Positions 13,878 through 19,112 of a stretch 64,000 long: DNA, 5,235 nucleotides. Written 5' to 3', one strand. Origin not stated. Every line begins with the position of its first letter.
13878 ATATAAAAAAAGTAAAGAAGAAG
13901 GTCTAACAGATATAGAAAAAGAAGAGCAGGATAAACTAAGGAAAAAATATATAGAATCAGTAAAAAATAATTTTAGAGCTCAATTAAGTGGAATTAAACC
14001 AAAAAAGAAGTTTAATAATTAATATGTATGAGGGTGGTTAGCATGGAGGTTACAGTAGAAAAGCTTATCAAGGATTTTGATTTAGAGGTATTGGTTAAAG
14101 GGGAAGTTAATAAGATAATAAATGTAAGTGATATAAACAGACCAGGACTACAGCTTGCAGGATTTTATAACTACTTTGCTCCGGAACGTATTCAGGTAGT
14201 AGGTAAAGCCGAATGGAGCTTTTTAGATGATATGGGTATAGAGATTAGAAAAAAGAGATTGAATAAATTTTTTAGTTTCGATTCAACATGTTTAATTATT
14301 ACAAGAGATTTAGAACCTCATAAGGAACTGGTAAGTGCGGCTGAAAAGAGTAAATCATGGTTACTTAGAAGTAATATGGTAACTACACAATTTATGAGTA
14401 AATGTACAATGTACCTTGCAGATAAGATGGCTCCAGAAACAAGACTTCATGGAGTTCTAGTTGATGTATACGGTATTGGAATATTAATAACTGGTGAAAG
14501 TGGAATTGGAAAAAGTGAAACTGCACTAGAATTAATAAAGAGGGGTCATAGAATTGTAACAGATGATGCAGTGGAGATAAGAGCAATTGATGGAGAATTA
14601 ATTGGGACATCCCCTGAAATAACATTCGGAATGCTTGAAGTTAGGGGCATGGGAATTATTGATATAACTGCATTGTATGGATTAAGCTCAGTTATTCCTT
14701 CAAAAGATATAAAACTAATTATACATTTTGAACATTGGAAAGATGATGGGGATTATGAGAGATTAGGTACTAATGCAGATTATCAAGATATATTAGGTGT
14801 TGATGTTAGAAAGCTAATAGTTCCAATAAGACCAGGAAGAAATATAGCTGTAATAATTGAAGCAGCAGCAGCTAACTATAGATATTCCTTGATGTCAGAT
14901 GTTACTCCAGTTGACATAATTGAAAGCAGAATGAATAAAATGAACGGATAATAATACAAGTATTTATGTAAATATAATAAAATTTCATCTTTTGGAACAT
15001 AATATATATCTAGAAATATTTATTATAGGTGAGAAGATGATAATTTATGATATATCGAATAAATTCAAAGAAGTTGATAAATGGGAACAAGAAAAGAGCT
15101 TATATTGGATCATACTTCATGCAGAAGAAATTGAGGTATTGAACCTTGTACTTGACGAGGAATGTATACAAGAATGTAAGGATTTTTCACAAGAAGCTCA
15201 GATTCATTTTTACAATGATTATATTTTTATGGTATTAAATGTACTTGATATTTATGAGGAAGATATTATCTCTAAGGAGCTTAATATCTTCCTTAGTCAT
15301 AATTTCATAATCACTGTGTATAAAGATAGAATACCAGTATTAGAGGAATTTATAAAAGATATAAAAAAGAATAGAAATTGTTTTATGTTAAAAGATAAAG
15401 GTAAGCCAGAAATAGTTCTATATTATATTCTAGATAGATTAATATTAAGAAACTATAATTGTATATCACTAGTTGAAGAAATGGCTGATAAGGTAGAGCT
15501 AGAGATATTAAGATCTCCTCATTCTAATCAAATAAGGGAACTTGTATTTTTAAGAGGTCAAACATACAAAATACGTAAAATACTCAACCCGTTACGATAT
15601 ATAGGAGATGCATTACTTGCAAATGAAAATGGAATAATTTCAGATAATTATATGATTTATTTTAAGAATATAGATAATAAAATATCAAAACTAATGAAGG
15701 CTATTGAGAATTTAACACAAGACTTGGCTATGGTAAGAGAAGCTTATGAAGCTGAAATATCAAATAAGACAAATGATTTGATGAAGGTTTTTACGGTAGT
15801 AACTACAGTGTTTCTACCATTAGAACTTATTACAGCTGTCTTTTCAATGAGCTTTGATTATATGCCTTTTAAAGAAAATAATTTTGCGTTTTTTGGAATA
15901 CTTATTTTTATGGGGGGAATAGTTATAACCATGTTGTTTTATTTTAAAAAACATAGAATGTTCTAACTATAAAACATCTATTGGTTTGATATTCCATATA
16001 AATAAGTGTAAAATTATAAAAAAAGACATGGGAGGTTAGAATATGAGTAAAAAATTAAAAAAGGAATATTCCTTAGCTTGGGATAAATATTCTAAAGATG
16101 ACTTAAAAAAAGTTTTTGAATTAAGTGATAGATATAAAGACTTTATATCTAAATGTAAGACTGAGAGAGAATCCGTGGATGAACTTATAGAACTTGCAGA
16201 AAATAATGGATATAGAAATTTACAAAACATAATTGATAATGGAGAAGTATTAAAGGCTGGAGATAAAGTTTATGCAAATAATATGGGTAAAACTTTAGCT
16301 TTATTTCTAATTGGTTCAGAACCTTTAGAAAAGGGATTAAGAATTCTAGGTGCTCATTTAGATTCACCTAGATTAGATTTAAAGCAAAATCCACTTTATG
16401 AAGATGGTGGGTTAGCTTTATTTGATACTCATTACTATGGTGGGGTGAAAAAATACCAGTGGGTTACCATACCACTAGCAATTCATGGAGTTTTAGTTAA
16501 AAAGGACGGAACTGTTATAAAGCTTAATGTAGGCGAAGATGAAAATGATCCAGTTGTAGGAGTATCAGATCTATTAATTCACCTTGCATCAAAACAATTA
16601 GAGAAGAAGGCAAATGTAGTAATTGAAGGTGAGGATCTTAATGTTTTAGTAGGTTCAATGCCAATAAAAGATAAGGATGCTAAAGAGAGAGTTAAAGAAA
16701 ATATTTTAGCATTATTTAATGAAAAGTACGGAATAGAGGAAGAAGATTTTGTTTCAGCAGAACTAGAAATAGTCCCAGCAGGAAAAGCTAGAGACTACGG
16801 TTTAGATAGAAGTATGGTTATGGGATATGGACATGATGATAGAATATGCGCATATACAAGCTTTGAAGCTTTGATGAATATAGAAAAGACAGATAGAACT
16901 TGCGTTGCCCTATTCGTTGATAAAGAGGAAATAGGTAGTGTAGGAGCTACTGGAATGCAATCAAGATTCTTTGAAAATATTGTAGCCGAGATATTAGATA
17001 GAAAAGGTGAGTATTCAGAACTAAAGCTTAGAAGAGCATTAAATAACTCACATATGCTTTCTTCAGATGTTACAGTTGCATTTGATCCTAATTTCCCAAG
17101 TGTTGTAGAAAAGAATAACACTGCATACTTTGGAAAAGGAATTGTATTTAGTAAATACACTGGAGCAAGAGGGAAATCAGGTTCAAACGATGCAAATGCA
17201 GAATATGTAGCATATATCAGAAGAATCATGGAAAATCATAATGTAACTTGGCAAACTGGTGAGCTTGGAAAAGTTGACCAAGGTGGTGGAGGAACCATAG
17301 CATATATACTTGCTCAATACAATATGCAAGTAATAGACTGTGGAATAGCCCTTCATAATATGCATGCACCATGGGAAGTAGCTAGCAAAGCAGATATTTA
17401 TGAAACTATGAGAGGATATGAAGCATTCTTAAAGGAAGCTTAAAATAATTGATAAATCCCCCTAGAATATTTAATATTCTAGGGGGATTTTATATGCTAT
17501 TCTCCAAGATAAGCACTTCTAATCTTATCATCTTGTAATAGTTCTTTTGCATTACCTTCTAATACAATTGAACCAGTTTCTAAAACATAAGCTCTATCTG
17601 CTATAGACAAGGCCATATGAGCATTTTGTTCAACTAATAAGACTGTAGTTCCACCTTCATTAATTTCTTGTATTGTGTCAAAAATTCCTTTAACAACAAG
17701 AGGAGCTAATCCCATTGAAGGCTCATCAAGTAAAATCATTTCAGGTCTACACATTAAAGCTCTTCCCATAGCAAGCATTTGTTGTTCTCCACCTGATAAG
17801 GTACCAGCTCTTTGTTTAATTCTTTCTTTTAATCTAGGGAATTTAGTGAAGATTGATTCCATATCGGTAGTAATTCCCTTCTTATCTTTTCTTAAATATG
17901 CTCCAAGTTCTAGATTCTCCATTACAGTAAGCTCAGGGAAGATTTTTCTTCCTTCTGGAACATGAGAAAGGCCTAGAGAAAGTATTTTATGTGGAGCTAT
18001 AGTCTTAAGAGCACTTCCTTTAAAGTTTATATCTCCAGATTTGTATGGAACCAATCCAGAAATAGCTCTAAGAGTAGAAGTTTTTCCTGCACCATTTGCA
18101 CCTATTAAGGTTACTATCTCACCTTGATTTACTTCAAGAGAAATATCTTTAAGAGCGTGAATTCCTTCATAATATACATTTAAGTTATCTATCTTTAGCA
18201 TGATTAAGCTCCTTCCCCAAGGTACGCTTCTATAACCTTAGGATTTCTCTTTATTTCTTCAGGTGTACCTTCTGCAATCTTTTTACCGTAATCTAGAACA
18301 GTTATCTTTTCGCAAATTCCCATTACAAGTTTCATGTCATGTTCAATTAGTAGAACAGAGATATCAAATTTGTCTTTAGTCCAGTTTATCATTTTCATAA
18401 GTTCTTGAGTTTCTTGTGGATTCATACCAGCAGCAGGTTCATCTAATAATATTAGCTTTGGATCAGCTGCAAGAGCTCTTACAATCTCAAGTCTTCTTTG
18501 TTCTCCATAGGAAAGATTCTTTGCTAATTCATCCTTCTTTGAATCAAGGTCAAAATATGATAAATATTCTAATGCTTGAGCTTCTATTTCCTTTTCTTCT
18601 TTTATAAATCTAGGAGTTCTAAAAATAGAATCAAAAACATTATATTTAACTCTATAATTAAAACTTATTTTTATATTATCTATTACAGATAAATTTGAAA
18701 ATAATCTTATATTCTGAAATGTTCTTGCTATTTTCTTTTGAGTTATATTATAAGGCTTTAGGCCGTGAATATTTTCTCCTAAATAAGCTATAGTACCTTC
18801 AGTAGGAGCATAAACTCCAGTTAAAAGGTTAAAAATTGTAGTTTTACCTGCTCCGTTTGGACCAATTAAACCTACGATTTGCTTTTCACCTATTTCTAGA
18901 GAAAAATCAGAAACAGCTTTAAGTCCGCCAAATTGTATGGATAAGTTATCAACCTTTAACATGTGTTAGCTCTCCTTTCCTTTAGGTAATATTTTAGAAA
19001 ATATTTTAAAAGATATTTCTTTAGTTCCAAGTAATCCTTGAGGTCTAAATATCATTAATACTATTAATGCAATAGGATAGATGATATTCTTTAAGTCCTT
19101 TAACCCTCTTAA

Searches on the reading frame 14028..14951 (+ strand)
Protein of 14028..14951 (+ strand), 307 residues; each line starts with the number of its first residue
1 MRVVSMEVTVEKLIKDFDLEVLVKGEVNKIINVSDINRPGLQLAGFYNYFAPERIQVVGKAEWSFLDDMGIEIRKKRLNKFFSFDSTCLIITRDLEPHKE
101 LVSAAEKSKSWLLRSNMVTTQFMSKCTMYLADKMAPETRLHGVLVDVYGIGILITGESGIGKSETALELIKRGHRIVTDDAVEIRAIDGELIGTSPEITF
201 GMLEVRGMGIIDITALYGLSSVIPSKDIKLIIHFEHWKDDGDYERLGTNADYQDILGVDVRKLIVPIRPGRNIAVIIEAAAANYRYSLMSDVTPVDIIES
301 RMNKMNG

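Call 66: search_protein_families(library=pfam, proteins=[window:14028-14951:+], max_evalue=0.00001)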
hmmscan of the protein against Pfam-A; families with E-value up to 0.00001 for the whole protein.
window:14028-14951:+ (307 aa): 2 families
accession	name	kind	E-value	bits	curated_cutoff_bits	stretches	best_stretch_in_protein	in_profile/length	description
PF07475.17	Hpr_kinase_C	-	5.3e-67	225.1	33.3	1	133-300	2-169/171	HPr Serine kinase C-terminal domain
PF02603.21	Hpr_kinase_N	-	4.2e-42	143.5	24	1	8-130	1-125/125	HPr Serine kinase N terminus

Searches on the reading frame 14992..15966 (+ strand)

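Call 66: search_protein_families(library=pfam, proteins=[window:14992-15966:+], max_evalue=0.00001)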
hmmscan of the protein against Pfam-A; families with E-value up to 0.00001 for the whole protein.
window:14992-15966:+ (324 aa): 1 family
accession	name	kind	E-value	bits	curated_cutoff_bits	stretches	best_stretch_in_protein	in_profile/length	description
PF01544.23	CorA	-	3.5e-55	187.8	27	1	35-320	2-292/292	CorA-like Mg2+ transporter protein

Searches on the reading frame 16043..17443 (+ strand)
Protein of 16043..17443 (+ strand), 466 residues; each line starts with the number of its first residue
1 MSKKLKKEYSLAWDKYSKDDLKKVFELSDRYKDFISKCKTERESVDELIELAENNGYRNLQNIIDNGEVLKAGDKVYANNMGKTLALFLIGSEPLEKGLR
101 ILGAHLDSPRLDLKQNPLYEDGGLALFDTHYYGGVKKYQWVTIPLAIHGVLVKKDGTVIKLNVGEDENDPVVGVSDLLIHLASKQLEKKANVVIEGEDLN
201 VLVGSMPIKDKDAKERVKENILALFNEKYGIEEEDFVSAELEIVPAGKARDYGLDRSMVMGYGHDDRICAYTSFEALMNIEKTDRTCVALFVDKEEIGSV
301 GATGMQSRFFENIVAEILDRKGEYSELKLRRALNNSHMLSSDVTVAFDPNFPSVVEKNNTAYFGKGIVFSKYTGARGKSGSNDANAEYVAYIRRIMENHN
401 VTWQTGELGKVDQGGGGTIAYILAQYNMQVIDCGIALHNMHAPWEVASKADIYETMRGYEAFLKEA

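Call 66: search_protein_families(library=pfam, proteins=[window:16043-17443:+], max_evalue=0.00001)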
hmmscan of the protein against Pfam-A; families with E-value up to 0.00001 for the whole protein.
window:16043-17443:+ (466 aa): 2 families
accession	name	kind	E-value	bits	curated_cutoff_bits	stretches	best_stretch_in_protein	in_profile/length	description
PF02127.20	Peptidase_M18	-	1.6e-87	294.5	24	1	34-462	1-431/432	Aminopeptidase I zinc metalloprotease (M18)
PF05343.19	Peptidase_M42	-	8.8e-09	35.3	23.2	0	253-307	122-178/292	M42 glutamyl aminopeptidase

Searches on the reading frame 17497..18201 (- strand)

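Call 66: search_protein_families(library=pfam, proteins=[window:17497-18201:-], max_evalue=0.00001)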
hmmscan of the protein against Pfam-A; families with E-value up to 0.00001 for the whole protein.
window:17497-18201:- (234 aa): 2 families
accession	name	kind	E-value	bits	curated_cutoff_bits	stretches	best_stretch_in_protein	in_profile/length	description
PF00005.33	ABC_tran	-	1.7e-31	110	25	1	17-162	1-136/137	ABC transporter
PF13304.12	AAA_21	-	3.3e-10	41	27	0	30-107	2-96/304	AAA domain, putative AbiEii toxin, Type IV TA system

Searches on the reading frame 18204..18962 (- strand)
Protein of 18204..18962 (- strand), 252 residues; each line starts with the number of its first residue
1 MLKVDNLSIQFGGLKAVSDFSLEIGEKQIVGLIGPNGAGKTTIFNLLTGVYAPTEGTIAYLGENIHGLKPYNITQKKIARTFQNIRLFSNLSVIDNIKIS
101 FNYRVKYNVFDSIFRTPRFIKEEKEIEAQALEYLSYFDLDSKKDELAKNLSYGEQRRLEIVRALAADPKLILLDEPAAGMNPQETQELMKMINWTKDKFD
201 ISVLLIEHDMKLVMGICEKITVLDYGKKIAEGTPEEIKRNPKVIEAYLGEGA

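Call 66: search_protein_families(library=pfam, proteins=[window:18204-18962:-], max_evalue=0.00001)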
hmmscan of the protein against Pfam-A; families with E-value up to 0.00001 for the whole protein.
window:18204-18962:- (252 aa): 3 families
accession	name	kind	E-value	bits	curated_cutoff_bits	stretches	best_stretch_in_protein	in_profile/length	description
PF00005.33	ABC_tran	-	1.5e-33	116.8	25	1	18-177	2-136/137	ABC transporter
PF12399.14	BCA_ABC_TP_C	-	1.1e-15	57.3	25.5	1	227-252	1-26/27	Branched-chain amino acid ATP-binding cassette transporter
PF13304.12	AAA_21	-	8.5e-11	42.9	27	0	29-117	1-92/304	AAA domain, putative AbiEii toxin, Type IV TA system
